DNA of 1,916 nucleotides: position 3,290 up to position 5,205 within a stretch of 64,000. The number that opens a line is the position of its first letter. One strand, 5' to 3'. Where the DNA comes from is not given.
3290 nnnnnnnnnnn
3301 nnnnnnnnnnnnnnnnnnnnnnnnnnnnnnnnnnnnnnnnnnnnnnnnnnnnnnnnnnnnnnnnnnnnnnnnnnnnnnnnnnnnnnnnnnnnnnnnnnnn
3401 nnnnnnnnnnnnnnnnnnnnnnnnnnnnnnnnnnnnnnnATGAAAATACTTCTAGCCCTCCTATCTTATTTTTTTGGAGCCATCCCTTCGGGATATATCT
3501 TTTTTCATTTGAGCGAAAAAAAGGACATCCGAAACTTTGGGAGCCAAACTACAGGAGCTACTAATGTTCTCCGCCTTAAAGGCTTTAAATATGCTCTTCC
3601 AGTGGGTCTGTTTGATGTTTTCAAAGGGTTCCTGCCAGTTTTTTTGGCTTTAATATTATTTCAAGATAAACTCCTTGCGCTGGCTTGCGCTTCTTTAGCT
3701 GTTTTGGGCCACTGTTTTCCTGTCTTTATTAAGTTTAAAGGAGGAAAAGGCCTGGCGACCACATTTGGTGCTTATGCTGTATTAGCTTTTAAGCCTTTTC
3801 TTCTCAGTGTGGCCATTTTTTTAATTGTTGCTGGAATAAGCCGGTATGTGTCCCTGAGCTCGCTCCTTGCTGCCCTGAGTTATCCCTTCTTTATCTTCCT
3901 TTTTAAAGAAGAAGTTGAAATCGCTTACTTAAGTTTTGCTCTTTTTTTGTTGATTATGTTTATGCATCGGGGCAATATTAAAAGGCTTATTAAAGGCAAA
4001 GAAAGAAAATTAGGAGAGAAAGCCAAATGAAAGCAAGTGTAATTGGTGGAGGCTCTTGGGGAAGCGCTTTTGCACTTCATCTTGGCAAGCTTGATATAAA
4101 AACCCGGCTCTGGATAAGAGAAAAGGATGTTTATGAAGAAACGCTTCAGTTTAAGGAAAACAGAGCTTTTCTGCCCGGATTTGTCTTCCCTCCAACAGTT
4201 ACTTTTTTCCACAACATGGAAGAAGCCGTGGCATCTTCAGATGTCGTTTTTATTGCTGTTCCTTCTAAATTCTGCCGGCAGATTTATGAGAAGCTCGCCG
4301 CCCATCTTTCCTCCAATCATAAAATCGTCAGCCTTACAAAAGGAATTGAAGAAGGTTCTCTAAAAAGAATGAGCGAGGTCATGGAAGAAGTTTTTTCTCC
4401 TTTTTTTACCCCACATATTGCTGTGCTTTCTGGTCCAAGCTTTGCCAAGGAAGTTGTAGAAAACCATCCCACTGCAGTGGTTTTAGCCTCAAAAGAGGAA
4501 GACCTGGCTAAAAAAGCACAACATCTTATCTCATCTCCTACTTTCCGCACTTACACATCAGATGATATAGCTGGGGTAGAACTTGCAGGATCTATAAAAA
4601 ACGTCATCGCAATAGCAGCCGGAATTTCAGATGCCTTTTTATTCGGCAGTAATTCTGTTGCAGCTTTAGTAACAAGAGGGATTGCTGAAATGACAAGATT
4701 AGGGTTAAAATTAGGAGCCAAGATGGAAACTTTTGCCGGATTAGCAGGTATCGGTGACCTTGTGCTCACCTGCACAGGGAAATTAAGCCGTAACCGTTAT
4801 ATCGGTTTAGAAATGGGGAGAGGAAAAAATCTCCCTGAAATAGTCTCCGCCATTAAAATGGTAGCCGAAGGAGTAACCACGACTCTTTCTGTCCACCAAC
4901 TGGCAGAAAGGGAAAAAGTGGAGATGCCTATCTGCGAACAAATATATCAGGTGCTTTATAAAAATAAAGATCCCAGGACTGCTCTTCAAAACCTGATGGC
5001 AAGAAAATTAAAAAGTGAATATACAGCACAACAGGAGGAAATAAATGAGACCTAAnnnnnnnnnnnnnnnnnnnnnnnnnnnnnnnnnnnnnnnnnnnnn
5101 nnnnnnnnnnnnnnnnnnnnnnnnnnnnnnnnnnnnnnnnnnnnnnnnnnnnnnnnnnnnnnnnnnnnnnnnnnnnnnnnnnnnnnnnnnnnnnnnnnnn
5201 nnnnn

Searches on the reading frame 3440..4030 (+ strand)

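Call 80: search_protein_families(library=pfam, proteins=[window:3440-4030:+], max_evalue=0.0001)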
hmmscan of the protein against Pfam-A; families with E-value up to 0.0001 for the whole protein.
window:3440-4030:+ (196 aa): 1 family
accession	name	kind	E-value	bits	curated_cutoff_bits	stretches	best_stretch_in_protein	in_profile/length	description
PF02660.20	G3P_acyltransf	-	3.1e-50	170.9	24.1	1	8-183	1-164/164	Glycerol-3-phosphate acyltransferase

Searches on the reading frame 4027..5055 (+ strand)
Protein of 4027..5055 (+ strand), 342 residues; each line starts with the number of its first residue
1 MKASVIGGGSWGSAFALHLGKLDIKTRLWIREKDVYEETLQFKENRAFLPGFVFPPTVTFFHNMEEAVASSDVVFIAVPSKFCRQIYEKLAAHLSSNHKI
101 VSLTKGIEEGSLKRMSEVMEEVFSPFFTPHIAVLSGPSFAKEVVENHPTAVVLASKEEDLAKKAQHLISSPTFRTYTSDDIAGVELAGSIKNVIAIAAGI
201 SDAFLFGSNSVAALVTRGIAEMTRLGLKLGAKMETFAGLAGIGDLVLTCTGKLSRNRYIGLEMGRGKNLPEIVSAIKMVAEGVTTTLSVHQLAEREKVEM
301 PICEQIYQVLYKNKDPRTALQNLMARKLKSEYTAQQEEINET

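Call 36: search_protein_families(library=pfam, proteins=[window:4027-5055:+], max_evalue=0.0001)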
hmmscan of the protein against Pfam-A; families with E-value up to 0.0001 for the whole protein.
window:4027-5055:+ (342 aa): 6 families
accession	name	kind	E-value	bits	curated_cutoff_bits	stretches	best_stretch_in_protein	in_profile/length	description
PF07479.19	NAD_Gly3P_dh_C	-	2.7e-54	183.7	25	1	180-320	1-141/142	NAD-dependent glycerol-3-phosphate dehydrogenase C-terminus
PF01210.29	NAD_Gly3P_dh_N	-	1.6e-46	158.6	23.1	1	3-160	2-157/158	NAD-dependent glycerol-3-phosphate dehydrogenase N-terminus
PF20618.3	GPD_NAD_C_bact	-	3.6e-23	82.3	27.6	1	240-306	1-66/66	Bacterial GPD, NAD-dependent C-terminal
PF03807.23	F420_oxidored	-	1.9e-07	32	21.6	1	5-105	4-93/94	NADP oxidoreductase coenzyme F420-dependent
PF02558.23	ApbA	-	2.3e-06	27.7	22.2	1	5-119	3-113/150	Ketopantoate reductase PanE/ApbA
PF03446.21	NAD_binding_2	-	6.1e-05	23.5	21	0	4-105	3-94/161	NAD binding domain of 6-phosphogluconate dehydrogenase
